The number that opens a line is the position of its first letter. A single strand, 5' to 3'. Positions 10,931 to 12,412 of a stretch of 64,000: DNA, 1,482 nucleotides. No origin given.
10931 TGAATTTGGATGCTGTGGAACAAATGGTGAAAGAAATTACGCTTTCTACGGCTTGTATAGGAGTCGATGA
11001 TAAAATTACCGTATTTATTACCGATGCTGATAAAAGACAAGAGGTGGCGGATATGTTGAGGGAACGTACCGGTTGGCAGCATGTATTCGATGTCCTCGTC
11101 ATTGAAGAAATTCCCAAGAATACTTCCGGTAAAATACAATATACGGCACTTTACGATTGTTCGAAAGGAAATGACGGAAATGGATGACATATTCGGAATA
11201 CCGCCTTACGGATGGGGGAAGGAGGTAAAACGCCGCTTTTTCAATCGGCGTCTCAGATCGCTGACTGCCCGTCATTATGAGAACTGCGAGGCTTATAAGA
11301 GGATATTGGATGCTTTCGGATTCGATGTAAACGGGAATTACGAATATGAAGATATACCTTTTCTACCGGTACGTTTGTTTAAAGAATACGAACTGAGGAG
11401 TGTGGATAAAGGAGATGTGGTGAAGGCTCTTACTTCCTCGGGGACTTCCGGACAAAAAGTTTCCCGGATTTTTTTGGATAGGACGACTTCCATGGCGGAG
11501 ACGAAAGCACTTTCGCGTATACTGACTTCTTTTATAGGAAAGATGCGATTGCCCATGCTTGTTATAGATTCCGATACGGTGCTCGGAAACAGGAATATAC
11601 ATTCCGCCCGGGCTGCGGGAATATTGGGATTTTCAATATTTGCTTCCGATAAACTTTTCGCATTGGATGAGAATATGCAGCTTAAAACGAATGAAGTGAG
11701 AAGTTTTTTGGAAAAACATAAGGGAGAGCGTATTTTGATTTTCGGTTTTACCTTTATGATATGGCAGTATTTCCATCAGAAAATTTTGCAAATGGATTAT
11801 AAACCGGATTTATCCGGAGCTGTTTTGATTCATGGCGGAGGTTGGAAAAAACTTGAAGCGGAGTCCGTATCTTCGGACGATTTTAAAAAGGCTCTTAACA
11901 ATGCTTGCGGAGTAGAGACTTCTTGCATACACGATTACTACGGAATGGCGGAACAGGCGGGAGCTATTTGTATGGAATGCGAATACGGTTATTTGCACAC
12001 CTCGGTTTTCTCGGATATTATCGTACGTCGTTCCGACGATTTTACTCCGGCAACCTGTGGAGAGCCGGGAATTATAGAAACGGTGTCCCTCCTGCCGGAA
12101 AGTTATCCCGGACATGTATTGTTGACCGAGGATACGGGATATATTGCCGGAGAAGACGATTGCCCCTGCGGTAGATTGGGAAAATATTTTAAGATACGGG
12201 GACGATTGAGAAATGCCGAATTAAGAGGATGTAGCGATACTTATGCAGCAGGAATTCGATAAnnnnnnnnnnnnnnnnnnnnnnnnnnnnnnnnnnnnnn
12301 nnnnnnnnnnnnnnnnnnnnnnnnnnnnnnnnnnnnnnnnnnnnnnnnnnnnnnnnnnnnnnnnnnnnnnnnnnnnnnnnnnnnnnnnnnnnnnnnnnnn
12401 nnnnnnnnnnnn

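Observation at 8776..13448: Carrier-protein module (ACP, FabG-like SDR, ANL ligase, LuxE-like, LuxC-like) attached to the 3' end of a capsule export operon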

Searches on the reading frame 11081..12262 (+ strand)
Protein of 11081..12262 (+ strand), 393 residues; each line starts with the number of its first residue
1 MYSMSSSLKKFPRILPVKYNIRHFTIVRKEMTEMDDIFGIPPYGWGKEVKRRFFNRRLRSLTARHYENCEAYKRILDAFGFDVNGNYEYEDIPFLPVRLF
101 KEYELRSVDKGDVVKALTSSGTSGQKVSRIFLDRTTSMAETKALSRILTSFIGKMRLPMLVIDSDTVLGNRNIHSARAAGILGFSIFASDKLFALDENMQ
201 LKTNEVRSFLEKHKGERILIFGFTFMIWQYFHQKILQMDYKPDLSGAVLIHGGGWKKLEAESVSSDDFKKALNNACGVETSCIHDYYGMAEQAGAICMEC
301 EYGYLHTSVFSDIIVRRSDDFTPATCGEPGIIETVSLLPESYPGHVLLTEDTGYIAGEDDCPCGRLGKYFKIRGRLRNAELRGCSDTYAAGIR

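Call 3: search_protein_families(library=pfam, proteins=[window:11081-12262:+], max_evalue=0.01)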
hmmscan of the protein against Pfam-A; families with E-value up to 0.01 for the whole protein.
window:11081-12262:+ (393 aa): 1 family
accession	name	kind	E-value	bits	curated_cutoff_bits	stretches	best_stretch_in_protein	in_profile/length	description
PF04443.18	LuxE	-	2.5e-57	195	24.9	1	33-387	16-385/391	Acyl-protein synthetase, LuxE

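Call 5: search_protein_families(library=ncbifam, proteins=[window:11081-12262:+], max_evalue=0.001)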
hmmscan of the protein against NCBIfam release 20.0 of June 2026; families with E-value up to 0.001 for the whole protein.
window:11081-12262:+ (393 aa): 3 families
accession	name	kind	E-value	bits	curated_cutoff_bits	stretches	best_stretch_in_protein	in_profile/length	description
NF052244.1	LCFA_lig_LuxE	equivalog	8e-20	71.1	550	1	32-388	10-362/367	long-chain-fatty-acid--protein ligase LuxE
NF045666.1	DVU1553_fam_AMP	equivalog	9.6e-05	21.6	300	0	263-375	215-330/331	DVU_1553 family AMP-dependent CoA ligase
NF041878.1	paak_haloarch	equivalog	0.001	17.8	700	0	52-126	15-95/427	phenylacetate--CoA ligase PaaK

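Call 14: find_homologous_proteins(query=window:11171-12262:+, max_evalue=0.00001)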
Query window:11171-12262:+ (363 aa): 8000 proteins with E <= 0.00001 among 8000 candidates; the best 120 are listed.
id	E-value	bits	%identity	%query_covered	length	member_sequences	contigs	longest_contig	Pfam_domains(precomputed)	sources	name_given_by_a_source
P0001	2.8e-225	765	91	99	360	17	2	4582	PF04443.18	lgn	-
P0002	6.0e-156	537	63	98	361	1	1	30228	PF04443.18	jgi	jgi:phenylacetate-coenzyme A ligase PaaK-like adenylate-forming protein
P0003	9.5e-156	536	64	99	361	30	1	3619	PF04443.18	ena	-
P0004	9.3e-155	533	62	98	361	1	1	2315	PF04443.18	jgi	jgi:phenylacetate-coenzyme A ligase PaaK-like adenylate-forming protein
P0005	1.2e-154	533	63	99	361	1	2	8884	PF04443.18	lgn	-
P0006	4.3e-154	531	62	99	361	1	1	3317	PF04443.18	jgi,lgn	jgi:phenylacetate-coenzyme A ligase PaaK-like adenylate-forming protein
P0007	8.9e-154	530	62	98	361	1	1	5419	PF04443.18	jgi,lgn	jgi:phenylacetate-coenzyme A ligase PaaK-like adenylate-forming protein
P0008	2.0e-153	529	63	98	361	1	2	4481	PF04443.18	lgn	-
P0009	2.5e-153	528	63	98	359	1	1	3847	PF04443.18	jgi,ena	-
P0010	5.1e-152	524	62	99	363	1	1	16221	PF04443.18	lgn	-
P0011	1.1e-151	523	62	99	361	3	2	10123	PF04443.18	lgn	-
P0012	1.8e-151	522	63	97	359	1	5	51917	PF04443.18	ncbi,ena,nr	ncbi:MAG: acyl-protein synthetase [Treponema sp.]|nr:acyl-protein synthetase [Treponema sp.]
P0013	2.0e-151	522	62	99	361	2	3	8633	PF04443.18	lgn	-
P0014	5.6e-151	521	60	99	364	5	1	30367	PF04443.18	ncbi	-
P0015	6.2e-151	521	62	98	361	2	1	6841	PF04443.18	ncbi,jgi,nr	ncbi:MAG: acyl-protein synthetase [Tannerella sp.]|jgi:phenylacetate-coenzyme A ligase PaaK-like ade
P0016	6.3e-151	521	62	98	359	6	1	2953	PF04443.18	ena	-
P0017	9.3e-151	520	62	98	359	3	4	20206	PF04443.18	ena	-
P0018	1.5e-150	519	62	99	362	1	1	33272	PF04443.18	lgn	-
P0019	1.7e-150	519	62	99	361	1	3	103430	PF04443.18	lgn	-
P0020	2.7e-150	519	60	99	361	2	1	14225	PF04443.18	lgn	-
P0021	3.1e-150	518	61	99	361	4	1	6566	PF04443.18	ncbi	-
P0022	3.4e-150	518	60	99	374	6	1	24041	PF04443.18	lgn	-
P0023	7.8e-150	517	62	97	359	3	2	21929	PF04443.18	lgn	-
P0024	7.9e-150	517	61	98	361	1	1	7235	PF04443.18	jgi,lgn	jgi:phenylacetate-coenzyme A ligase PaaK-like adenylate-forming protein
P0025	8.3e-150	517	61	99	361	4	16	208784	PF04443.18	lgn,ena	-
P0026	8.6e-150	517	61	100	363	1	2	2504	PF04443.18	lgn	-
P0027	1.3e-149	516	60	98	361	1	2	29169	PF04443.18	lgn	-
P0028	2.7e-149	515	61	98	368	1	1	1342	PF04443.18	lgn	-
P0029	2.7e-149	515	63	99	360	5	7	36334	PF04443.18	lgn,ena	-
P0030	2.9e-149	515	61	98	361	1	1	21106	PF04443.18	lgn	-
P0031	3.5e-149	515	61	99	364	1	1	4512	PF04443.18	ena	-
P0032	3.9e-149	515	60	98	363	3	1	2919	PF04443.18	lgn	-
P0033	3.9e-149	515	59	99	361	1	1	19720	PF04443.18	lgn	-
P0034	5.2e-149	514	60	98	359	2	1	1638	PF04443.18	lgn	-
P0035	7.5e-149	514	59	99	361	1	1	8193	PF04443.18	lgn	-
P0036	7.6e-149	514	60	99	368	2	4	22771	PF04443.18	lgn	-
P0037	7.9e-149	514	61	99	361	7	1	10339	PF04443.18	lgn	-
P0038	1.1e-148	513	62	99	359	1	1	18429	PF04443.18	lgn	-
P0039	1.2e-148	513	61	99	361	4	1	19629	PF04443.18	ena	-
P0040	1.2e-148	513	61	98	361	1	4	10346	PF04443.18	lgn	-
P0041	1.4e-148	513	60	99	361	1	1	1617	PF04443.18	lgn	-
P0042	1.9e-148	512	59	99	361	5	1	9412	PF04443.18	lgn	-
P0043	1.9e-148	512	59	99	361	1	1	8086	PF04443.18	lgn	-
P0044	1.9e-148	512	59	99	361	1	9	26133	PF04443.18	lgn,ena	-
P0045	2.5e-148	512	61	99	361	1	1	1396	PF04443.18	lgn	-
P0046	2.6e-148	512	60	100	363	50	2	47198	PF04443.18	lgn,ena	-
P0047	2.7e-148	512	60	99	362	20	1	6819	PF04443.18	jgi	jgi:phenylacetate-coenzyme A ligase PaaK-like adenylate-forming protein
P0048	2.8e-148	512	62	99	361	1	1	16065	PF04443.18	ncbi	-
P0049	3.0e-148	512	61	99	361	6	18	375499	PF04443.18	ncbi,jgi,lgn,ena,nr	ncbi:MAG: acyl-protein synthetase [Paludibacteraceae bacterium]|nr:acyl-protein synthetase [Paludiba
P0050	3.5e-148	512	61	98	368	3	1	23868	PF04443.18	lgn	-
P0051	3.6e-148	512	60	99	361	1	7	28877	PF04443.18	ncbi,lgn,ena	-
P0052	4.0e-148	511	60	98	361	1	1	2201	PF04443.18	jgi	jgi:phenylacetate-coenzyme A ligase PaaK-like adenylate-forming protein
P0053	4.9e-148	511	60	99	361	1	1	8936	PF04443.18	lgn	-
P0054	5.0e-148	511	60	99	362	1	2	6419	PF04443.18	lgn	-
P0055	5.2e-148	511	61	100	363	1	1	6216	PF04443.18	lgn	-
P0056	6.5e-148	511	61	99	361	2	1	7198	PF04443.18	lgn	-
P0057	6.5e-148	511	61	98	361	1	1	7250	PF04443.18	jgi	-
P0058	8.0e-148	510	62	98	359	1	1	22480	PF04443.18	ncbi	-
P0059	8.9e-148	510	59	100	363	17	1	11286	PF04443.18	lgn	-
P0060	9.2e-148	510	60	99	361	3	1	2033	PF04443.18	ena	-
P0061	9.6e-148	510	59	99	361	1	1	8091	PF04443.18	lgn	-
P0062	1.3e-147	510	61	99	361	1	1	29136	PF04443.18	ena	-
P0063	1.3e-147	510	60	99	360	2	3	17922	PF04443.18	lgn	-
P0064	1.3e-147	510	60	98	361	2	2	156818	PF04443.18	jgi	-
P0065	1.4e-147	510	63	98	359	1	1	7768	PF04443.18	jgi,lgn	-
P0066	1.5e-147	510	61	98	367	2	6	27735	PF04443.18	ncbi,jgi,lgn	jgi:phenylacetate-coenzyme A ligase PaaK-like adenylate-forming protein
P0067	1.7e-147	509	60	98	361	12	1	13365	PF04443.18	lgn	-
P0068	1.8e-147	509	59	100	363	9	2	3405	PF04443.18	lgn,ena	-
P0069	2.2e-147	509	62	99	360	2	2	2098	PF04443.18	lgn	-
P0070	2.2e-147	509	60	98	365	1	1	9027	PF04443.18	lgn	-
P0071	2.3e-147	509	59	99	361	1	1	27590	PF04443.18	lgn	-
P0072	2.4e-147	509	60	99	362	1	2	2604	PF04443.18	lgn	-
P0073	2.4e-147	509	60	99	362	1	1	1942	PF04443.18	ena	-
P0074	2.4e-147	509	61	98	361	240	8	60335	PF04443.18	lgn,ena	-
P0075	2.5e-147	509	60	99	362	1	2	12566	PF04443.18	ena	-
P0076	2.6e-147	509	60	99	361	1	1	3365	PF04443.18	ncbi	-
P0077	2.7e-147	509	60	99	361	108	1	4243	PF04443.18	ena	-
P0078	2.9e-147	509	59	99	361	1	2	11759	PF04443.18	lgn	-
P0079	2.9e-147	509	60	99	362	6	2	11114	PF04443.18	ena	-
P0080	2.9e-147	509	60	100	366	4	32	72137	PF04443.18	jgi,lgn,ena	jgi:phenylacetate-coenzyme A ligase PaaK-like adenylate-forming protein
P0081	3.0e-147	508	59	98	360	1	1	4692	PF04443.18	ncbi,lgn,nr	ncbi:acyl-protein synthetase [Spirochaetia bacterium]|nr:acyl-protein synthetase [Spirochaetia bacte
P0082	3.1e-147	508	60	99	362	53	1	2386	PF04443.18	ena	-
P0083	3.1e-147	508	61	99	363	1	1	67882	PF04443.18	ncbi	-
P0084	3.2e-147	508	59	99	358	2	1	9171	PF04443.18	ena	-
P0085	3.2e-147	508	62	98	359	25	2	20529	PF04443.18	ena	-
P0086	3.7e-147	508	61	98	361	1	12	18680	PF04443.18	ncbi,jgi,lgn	-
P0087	4.2e-147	508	61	99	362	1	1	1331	PF04443.18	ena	-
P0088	4.3e-147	508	62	97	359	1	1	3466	PF04443.18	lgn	-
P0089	4.9e-147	508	60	99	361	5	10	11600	PF04443.18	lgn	-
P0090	5.1e-147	508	60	99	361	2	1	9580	PF04443.18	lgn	-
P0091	5.5e-147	508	59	99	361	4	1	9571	PF04443.18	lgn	-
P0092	6.0e-147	507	60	98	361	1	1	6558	PF04443.18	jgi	jgi:phenylacetate-coenzyme A ligase PaaK-like adenylate-forming protein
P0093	6.2e-147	507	62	97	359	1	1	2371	PF04443.18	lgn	-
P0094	6.7e-147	507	61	97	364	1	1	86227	PF04443.18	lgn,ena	-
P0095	6.7e-147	507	61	99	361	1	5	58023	PF04443.18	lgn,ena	-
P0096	6.7e-147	507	60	99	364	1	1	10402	PF04443.18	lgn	-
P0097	7.0e-147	507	60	99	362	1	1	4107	PF04443.18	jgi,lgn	jgi:phenylacetate-coenzyme A ligase PaaK-like adenylate-forming protein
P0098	7.1e-147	507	61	98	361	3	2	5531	PF04443.18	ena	-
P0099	8.0e-147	507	61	98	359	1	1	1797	PF04443.18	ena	-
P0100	8.1e-147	507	60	98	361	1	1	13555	PF04443.18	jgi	jgi:phenylacetate-coenzyme A ligase PaaK-like adenylate-forming protein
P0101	8.6e-147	507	60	98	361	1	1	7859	PF04443.18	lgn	-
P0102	9.0e-147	507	60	99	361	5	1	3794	PF04443.18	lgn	-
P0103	9.7e-147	507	61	99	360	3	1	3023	PF04443.18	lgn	-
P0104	9.8e-147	507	61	98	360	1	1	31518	PF04443.18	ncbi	-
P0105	1.0e-146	507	59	99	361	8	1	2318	PF04443.18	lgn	-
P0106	1.0e-146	507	59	99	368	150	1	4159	PF04443.18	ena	-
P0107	1.1e-146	507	60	99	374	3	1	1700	PF04443.18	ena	-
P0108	1.1e-146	507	59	99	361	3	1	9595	PF04443.18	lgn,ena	-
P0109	1.1e-146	507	59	99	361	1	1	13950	PF04443.18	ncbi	-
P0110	1.1e-146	507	59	99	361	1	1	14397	PF04443.18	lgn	-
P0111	1.1e-146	507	59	99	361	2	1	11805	PF04443.18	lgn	-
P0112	1.1e-146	507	59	99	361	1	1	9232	PF04443.18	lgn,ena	-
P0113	1.2e-146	506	59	99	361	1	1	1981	PF04443.18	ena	-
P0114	1.3e-146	506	59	99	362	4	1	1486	PF04443.18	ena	-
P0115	1.4e-146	506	60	99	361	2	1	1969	PF04443.18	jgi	jgi:phenylacetate-coenzyme A ligase PaaK-like adenylate-forming protein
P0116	1.4e-146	506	60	98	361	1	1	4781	PF04443.18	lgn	-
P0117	1.4e-146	506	60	98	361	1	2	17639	PF04443.18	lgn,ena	-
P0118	1.5e-146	506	59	99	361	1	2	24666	PF04443.18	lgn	-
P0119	1.5e-146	506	61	98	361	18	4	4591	PF04443.18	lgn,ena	-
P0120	1.6e-146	506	60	99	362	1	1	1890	PF04443.18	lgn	-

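Call 16: find_encoding_contigs(protein=P0049, flank=10000, max_places=3)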
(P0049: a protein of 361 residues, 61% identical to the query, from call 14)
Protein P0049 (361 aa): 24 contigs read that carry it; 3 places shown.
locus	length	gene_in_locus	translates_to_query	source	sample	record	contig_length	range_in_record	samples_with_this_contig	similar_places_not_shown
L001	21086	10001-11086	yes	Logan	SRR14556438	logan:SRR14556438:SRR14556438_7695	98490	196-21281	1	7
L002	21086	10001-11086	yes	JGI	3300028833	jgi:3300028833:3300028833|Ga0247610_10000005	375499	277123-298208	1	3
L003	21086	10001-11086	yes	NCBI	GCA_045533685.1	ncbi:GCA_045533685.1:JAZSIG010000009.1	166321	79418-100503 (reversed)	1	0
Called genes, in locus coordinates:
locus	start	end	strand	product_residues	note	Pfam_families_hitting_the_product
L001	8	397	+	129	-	PF00411:Ribosomal_S11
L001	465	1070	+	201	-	PF00163:Ribosomal_S4, PF01479:S4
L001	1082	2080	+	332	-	PF01193:RNA_pol_L, PF01000:RNA_pol_A_bac, PF03118:RNA_pol_A_CTD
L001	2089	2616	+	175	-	PF01196:Ribosomal_L17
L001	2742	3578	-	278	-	PF12833:HTH_18, PF00165:HTH_AraC (weak)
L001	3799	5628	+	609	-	PF14262:Cthe_2159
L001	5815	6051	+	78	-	-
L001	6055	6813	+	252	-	PF00106:adh_short, PF01370:Epimerase (weak), PF08659:KR, PF13561:adh_short_C2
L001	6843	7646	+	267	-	PF00456:Transketolase_N, PF13292:DXP_synthase_N (weak), PF00676:E1_dh (faint)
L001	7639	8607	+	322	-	PF02779:Transket_pyr, PF02780:Transketolase_C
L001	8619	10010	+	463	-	PF00501:AMP-binding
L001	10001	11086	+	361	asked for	PF04443:LuxE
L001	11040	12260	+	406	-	PF05893:LuxC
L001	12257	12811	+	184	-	PF00132:Hexapep (faint)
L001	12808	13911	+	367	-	-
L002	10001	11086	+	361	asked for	PF04443:LuxE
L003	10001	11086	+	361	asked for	PF04443:LuxE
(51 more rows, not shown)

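Call 17: find_encoding_contigs(protein=P0012, flank=10000, max_places=2)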
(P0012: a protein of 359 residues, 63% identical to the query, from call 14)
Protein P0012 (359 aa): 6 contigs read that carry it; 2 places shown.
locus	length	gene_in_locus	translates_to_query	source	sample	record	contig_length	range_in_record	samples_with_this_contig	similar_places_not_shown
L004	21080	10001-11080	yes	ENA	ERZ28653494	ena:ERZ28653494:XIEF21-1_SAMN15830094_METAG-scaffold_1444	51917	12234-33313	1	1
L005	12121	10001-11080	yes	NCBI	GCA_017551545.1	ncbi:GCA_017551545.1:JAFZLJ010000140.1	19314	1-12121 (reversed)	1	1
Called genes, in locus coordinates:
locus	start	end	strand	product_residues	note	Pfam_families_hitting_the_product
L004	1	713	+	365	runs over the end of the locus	PF05050:Methyltransf_21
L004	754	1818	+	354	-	PF08545:ACP_syn_III, PF08541:ACP_syn_III_C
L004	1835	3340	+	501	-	PF02952:Fucose_iso_C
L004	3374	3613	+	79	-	-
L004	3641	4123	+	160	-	PF07977:FabA, PF22818:ApeI-like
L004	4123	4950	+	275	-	PF00456:Transketolase_N, PF13292:DXP_synthase_N (faint), PF00676:E1_dh (weak)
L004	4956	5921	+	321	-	PF02779:Transket_pyr, PF02780:Transketolase_C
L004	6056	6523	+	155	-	PF13173:AAA_14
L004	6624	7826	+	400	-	PF13173:AAA_14, PF13635:DUF4143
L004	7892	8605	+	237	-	PF23023:Anti-Pycsar_Apyc1 (weak), PF00753:Lactamase_B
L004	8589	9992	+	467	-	PF00501:AMP-binding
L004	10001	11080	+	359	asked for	PF04443:LuxE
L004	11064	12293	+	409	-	PF05893:LuxC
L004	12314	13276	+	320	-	PF00535:Glycos_transf_2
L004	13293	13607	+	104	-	PF00892:EamA (weak)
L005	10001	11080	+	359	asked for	PF04443:LuxE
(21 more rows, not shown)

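Call 18: search_solved_structures(query=window:11171-12262:+, max_evalue=0.01)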
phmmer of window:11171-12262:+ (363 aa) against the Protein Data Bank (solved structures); distinct sequences matched with E-value up to 0.01: 1.
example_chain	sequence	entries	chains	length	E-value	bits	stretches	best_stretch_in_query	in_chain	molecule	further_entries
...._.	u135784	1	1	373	1.3e-16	63.8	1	2-362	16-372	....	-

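Call 21: search_solved_structures(query=window:11171-12262:+, max_evalue=0.01, show_alignments=1)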
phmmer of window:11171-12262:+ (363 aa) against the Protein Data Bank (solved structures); distinct sequences matched with E-value up to 0.01: 1.
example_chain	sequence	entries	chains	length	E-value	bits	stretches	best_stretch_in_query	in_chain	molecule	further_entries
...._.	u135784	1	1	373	1.3e-16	63.8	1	2-362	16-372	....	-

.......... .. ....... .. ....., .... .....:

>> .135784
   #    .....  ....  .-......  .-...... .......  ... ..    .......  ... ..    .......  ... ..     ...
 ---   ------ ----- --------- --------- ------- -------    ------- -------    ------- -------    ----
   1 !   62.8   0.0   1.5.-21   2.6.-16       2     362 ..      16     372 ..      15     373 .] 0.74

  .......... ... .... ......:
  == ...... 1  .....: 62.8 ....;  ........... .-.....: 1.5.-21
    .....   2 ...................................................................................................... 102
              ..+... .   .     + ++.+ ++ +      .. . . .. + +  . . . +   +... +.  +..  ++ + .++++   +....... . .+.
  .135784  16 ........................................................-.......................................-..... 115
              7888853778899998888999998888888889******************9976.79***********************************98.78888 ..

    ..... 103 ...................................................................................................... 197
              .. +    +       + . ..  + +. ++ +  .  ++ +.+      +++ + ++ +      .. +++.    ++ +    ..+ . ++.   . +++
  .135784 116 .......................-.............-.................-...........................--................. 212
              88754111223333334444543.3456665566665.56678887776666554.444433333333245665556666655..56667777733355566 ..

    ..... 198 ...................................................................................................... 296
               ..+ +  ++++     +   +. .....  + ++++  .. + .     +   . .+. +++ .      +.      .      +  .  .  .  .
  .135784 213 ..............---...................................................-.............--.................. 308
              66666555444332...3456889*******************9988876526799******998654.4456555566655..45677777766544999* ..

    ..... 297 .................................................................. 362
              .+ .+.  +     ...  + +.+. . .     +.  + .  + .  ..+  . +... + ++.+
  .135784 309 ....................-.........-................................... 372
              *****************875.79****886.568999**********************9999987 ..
